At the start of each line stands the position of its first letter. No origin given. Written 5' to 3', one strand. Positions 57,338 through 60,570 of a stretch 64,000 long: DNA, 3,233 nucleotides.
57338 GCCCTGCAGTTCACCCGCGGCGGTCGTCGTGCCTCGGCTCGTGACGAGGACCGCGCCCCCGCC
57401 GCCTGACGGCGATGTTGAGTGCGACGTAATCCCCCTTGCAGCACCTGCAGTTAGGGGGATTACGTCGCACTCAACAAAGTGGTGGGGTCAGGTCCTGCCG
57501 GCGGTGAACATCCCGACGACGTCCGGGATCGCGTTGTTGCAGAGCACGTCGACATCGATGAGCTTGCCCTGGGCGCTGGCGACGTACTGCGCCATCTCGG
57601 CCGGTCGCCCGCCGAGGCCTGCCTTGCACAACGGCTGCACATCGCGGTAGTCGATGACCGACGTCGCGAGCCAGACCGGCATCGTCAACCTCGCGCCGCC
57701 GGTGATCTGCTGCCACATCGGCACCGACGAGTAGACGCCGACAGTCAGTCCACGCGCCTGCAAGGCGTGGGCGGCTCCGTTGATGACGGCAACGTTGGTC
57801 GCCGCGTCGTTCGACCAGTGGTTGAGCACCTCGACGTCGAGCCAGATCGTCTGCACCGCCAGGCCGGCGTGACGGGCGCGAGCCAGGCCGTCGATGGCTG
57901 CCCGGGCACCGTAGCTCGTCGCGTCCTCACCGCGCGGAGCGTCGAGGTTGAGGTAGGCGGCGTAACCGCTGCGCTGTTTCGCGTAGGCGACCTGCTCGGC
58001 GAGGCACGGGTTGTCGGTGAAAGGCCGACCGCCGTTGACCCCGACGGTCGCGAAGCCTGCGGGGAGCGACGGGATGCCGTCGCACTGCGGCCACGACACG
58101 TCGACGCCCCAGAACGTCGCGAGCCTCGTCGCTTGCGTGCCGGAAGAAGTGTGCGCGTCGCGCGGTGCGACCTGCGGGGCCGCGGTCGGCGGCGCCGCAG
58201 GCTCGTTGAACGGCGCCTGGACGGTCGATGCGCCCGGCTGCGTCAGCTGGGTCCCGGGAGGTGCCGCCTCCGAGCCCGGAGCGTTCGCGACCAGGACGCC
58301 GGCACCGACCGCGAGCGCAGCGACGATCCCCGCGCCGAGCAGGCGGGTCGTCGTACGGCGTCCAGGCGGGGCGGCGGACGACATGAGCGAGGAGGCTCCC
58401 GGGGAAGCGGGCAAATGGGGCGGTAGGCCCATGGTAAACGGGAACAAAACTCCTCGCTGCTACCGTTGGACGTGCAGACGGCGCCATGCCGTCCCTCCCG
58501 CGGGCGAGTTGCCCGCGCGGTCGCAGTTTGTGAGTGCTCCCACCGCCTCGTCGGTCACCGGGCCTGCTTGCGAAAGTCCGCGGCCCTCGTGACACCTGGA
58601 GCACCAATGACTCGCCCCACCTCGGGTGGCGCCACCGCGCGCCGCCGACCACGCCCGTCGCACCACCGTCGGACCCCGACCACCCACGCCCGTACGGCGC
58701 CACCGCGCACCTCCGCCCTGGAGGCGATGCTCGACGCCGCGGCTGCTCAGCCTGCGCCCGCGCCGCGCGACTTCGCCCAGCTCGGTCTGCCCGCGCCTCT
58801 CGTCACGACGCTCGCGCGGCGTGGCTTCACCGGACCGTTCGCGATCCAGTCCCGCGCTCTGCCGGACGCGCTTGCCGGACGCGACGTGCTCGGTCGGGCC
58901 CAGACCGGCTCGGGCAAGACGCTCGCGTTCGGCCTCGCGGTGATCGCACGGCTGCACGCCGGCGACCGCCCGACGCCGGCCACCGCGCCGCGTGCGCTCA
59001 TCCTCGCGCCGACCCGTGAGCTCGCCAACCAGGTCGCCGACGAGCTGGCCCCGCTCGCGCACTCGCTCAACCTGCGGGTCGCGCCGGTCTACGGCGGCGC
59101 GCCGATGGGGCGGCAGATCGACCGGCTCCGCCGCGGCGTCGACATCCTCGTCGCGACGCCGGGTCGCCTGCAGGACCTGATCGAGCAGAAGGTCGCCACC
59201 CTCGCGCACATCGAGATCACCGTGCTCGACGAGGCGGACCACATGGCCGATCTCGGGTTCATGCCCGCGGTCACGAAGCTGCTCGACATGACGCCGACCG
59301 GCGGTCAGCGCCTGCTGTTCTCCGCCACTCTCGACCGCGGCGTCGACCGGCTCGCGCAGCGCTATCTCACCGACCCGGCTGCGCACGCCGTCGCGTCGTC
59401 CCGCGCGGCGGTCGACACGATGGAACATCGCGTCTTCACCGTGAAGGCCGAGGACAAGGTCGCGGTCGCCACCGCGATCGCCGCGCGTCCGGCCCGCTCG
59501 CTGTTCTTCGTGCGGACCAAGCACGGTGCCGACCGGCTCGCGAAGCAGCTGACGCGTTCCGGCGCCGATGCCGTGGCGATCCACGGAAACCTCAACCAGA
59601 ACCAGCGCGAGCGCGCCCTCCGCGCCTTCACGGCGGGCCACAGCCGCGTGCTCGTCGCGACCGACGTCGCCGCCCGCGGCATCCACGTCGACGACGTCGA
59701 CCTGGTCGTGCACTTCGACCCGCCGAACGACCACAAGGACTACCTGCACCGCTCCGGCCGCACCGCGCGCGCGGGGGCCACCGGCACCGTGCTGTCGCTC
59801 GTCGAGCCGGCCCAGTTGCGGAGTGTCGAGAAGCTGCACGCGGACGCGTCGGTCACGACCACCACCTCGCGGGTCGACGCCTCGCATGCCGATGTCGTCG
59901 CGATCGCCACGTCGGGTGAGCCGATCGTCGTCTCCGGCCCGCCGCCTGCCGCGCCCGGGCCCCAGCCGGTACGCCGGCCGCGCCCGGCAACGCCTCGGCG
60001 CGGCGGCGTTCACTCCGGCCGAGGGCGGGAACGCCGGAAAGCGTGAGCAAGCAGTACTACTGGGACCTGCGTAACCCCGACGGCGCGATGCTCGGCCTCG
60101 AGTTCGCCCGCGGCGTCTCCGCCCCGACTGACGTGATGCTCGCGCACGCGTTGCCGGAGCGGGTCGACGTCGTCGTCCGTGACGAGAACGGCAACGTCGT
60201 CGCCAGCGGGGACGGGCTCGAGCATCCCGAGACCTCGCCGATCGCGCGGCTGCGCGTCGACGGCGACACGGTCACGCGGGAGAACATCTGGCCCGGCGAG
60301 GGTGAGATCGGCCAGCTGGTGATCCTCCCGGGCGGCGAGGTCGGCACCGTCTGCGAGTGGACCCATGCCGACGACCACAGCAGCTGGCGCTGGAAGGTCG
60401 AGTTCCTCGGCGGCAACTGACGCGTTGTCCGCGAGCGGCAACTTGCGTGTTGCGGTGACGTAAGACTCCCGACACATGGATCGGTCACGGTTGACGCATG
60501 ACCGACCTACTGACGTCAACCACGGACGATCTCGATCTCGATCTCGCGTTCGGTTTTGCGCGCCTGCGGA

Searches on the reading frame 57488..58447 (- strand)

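Call 17: search_protein_families(library=pfam, proteins=[window:57488-58447:-])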
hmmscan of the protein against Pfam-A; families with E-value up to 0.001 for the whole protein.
window:57488-58447:- (319 aa): 1 family
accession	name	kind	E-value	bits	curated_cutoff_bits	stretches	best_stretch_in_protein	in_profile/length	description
PF08924.17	Rv2525c_GlyHyd-like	-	0.00067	20.3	27.2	1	174-246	60-133/198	Rv2525c-like, glycoside hydrolase-like domain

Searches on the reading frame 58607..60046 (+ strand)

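Call 17: search_protein_families(library=pfam, proteins=[window:58607-60046:+])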
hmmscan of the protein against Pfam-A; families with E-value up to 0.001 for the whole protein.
window:58607-60046:+ (479 aa): 3 families
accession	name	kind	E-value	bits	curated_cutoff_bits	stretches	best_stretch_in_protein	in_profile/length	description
PF00270.35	DEAD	-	8.6e-45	152.9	26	1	79-248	2-166/167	DEAD/DEAH box helicase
PF00271.37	Helicase_C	-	6.6e-29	100.8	23.5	1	293-390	13-110/110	Helicase conserved C-terminal domain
PF04851.21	ResIII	-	1e-07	32.4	22.5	1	97-243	29-163/164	Type III restriction enzyme, res subunit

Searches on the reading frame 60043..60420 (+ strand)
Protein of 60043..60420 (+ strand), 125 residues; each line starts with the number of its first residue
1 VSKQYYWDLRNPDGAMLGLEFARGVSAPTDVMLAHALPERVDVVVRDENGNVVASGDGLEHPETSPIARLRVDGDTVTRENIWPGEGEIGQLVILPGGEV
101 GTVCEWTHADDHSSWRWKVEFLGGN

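Call 17: search_protein_families(library=pfam, proteins=[window:60043-60420:+])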
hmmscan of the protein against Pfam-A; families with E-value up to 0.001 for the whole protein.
window:60043-60420:+ (125 aa): 1 family
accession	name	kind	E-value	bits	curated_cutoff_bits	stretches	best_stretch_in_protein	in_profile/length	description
PF24822.1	DUF7712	-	7.5e-39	133.1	27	1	2-121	3-125/129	Family of unknown function (DUF7712)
